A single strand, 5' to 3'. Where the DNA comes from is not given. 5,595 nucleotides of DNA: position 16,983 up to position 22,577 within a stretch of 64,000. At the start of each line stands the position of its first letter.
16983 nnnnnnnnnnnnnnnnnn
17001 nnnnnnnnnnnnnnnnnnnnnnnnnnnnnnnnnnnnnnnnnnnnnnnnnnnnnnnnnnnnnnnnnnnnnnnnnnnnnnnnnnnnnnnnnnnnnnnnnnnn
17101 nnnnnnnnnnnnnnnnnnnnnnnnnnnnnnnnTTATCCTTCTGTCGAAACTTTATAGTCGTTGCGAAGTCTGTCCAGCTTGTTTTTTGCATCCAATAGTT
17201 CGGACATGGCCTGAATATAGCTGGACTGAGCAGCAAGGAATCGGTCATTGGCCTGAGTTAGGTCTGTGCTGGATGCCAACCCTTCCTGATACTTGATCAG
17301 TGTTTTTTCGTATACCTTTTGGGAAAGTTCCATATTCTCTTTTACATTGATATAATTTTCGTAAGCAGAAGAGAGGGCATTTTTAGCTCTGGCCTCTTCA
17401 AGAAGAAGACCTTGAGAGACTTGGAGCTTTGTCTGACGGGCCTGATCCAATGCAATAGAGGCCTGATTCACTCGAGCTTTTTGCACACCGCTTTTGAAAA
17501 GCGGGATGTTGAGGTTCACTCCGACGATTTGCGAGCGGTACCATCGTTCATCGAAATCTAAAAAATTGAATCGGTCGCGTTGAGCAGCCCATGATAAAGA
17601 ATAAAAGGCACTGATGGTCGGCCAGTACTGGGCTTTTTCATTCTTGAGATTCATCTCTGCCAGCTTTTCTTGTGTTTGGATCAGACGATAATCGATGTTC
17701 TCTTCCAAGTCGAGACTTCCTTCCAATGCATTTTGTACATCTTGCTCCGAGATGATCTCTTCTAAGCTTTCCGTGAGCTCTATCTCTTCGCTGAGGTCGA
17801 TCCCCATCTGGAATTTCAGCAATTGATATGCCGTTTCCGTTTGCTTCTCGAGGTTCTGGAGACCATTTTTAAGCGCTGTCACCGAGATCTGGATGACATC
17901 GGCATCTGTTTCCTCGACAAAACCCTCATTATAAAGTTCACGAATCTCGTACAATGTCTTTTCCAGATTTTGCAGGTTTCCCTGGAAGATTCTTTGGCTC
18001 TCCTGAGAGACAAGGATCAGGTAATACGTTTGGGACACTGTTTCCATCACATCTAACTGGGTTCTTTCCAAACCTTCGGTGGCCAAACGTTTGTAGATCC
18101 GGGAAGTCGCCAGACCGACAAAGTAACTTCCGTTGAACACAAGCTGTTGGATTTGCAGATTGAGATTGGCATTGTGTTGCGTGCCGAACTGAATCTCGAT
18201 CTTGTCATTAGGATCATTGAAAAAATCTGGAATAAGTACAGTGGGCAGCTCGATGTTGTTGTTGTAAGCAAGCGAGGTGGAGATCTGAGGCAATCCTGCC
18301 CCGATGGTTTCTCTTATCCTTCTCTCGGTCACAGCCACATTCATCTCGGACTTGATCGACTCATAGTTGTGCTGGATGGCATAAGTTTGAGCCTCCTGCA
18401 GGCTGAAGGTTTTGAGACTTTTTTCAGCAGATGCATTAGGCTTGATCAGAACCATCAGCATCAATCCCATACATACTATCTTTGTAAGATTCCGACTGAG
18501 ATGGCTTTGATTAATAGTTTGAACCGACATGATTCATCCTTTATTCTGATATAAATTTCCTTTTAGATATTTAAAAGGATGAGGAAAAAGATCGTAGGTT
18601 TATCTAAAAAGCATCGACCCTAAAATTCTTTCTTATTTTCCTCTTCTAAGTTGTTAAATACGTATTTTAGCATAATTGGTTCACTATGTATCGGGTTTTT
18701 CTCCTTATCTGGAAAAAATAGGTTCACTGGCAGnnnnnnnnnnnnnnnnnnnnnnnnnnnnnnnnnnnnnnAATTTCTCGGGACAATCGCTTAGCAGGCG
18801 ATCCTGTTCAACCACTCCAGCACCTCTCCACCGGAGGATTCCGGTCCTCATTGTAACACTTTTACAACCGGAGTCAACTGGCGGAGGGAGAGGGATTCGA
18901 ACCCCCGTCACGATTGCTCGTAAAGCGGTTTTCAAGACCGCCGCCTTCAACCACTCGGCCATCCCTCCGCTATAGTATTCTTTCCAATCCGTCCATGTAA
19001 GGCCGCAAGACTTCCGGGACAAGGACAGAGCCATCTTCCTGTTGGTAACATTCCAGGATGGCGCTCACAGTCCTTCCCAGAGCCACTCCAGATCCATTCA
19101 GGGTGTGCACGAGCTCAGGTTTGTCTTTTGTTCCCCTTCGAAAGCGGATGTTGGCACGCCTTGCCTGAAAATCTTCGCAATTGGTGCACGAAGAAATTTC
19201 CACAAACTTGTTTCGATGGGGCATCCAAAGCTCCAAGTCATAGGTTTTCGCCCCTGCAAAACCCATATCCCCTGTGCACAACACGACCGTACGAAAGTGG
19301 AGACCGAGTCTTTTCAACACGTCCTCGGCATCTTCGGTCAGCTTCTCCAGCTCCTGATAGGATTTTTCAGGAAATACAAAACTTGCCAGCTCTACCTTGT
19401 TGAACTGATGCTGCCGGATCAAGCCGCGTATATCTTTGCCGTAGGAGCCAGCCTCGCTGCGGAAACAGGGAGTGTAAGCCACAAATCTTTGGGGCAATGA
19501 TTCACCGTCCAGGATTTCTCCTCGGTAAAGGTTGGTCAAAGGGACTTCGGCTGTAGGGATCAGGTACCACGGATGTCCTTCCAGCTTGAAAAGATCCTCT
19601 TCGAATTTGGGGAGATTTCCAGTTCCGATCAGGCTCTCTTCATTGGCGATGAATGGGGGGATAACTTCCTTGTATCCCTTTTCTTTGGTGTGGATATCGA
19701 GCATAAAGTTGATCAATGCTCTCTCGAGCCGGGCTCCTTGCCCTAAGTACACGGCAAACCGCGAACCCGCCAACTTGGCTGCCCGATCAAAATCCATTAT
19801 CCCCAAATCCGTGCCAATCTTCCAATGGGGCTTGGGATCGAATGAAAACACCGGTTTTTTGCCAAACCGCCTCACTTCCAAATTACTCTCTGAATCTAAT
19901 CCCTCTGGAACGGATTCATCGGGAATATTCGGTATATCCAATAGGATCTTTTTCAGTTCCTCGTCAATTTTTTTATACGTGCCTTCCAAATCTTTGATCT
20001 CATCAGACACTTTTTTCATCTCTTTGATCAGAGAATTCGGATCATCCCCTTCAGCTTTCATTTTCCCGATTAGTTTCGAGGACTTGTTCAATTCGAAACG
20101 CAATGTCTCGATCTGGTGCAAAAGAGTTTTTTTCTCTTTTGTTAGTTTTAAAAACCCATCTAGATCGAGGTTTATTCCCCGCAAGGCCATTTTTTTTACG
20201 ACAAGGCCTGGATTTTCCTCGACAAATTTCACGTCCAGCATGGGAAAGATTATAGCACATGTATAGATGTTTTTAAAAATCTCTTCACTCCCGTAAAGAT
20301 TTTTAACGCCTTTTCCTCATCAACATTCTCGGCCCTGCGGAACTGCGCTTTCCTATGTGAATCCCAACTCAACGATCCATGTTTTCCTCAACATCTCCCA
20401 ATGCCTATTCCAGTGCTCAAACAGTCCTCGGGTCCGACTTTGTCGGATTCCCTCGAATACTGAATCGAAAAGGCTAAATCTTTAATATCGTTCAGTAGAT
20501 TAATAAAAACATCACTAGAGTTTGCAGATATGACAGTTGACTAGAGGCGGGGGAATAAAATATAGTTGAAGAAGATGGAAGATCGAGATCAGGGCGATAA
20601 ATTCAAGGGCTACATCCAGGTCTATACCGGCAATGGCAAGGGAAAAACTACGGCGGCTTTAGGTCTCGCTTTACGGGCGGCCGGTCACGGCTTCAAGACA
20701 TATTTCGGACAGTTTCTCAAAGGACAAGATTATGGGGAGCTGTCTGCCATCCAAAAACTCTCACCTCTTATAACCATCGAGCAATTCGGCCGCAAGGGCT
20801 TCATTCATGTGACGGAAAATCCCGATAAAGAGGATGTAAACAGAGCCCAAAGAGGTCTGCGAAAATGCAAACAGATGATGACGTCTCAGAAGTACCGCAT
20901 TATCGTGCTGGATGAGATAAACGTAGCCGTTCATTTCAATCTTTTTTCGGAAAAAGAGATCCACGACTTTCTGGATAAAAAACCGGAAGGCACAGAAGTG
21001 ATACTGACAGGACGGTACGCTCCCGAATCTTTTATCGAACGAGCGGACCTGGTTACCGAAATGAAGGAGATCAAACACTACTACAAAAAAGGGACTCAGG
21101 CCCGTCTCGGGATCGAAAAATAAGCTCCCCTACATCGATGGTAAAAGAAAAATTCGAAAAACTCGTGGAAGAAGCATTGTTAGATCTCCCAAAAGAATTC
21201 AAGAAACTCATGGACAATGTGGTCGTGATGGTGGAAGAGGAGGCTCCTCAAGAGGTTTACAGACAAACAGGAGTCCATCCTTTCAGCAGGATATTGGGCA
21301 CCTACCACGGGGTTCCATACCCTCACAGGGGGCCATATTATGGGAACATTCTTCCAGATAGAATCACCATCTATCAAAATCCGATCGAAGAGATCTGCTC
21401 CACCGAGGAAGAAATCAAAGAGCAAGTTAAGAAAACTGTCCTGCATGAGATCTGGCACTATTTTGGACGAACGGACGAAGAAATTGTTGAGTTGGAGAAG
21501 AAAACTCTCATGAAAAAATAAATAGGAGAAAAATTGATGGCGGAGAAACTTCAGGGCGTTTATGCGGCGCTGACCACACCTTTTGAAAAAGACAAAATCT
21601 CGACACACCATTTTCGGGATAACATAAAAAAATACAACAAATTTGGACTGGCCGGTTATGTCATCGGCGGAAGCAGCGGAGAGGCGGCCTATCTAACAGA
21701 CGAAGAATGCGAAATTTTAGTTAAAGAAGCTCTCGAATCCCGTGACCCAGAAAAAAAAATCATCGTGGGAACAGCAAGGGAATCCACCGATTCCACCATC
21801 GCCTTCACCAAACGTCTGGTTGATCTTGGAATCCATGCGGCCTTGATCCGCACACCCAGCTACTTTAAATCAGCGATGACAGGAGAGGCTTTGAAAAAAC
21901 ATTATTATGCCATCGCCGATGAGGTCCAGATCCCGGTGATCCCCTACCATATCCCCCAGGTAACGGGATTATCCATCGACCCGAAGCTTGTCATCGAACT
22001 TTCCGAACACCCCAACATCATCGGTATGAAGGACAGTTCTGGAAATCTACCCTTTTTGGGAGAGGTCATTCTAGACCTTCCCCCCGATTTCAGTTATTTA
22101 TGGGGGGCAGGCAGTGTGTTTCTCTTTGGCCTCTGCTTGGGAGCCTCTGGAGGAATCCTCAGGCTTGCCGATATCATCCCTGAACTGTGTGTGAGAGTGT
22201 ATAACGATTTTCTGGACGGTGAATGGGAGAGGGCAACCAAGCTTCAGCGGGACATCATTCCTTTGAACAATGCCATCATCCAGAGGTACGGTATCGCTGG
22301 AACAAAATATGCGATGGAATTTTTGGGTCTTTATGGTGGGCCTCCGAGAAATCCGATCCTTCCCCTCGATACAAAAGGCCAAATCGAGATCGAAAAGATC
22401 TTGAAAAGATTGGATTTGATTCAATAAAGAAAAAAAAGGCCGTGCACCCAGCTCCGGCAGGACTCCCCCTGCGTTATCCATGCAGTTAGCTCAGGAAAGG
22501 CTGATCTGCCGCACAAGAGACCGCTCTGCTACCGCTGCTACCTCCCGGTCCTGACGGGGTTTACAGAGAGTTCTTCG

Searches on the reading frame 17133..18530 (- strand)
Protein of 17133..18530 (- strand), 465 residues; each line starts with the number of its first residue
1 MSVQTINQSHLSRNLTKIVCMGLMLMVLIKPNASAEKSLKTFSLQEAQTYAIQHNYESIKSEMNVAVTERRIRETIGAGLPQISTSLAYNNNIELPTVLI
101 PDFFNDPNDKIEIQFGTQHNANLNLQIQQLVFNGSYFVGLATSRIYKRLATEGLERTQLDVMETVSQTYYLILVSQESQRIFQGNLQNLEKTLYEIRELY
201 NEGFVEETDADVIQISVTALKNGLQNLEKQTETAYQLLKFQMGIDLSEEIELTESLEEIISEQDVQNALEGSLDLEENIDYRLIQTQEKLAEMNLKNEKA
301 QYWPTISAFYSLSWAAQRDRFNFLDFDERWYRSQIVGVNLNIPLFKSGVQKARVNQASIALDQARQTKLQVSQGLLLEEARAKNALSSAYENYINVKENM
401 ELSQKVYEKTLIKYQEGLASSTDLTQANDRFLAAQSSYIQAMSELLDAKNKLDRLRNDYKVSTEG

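Call 11: search_protein_families(library=pfam, proteins=[window:17133-18530:-], max_evalue=0.001)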
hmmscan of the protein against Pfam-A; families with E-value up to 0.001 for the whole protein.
window:17133-18530:- (465 aa): 1 family
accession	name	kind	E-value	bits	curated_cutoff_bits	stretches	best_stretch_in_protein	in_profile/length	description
PF02321.23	OEP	-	7.8e-40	137.1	22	2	275-455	9-185/187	Outer membrane efflux protein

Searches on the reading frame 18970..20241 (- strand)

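Call 11: search_protein_families(library=pfam, proteins=[window:18970-20241:-], max_evalue=0.001)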
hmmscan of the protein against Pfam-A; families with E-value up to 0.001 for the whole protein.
window:18970-20241:- (423 aa): 2 families
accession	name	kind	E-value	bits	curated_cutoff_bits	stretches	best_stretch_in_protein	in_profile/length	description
PF00587.30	tRNA-synt_2b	-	7.7e-43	147.1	29.3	1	222-398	8-178/179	tRNA synthetase class II core domain (G, H, P, S and T)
PF02403.27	Seryl_tRNA_N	-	2.4e-26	92.5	28.2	1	1-107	1-108/108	Seryl-tRNA synthetase N-terminal domain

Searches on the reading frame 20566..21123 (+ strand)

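Call 45: search_protein_families(library=pfam, proteins=[window:20566-21123:+], max_evalue=0.00001)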
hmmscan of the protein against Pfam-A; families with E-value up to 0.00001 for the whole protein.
window:20566-21123:+ (185 aa): 1 family
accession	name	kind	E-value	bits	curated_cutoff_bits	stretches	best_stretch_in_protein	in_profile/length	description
PF02572.21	CobA_CobO_BtuR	-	8.2e-67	225.1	25.7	1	14-184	2-171/172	ATP:corrinoid adenosyltransferase BtuR/CobO/CobP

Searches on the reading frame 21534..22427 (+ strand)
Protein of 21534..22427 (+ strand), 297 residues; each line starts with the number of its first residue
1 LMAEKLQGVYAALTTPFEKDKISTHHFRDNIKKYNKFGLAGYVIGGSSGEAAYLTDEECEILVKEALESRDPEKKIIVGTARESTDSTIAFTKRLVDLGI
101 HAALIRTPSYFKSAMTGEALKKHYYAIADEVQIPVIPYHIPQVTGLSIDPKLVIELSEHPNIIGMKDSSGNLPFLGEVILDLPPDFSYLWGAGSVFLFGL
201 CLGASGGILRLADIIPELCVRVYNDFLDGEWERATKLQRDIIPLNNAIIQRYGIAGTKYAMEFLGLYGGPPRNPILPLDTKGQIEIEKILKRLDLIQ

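Call 45: search_protein_families(library=pfam, proteins=[window:21534-22427:+], max_evalue=0.00001)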
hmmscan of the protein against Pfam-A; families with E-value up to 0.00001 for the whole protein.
window:21534-22427:+ (297 aa): 1 family
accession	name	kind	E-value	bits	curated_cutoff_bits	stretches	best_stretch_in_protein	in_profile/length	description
PF00701.28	DHDPS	-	2e-49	168.3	22.1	1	6-292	2-288/289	Dihydrodipicolinate synthetase family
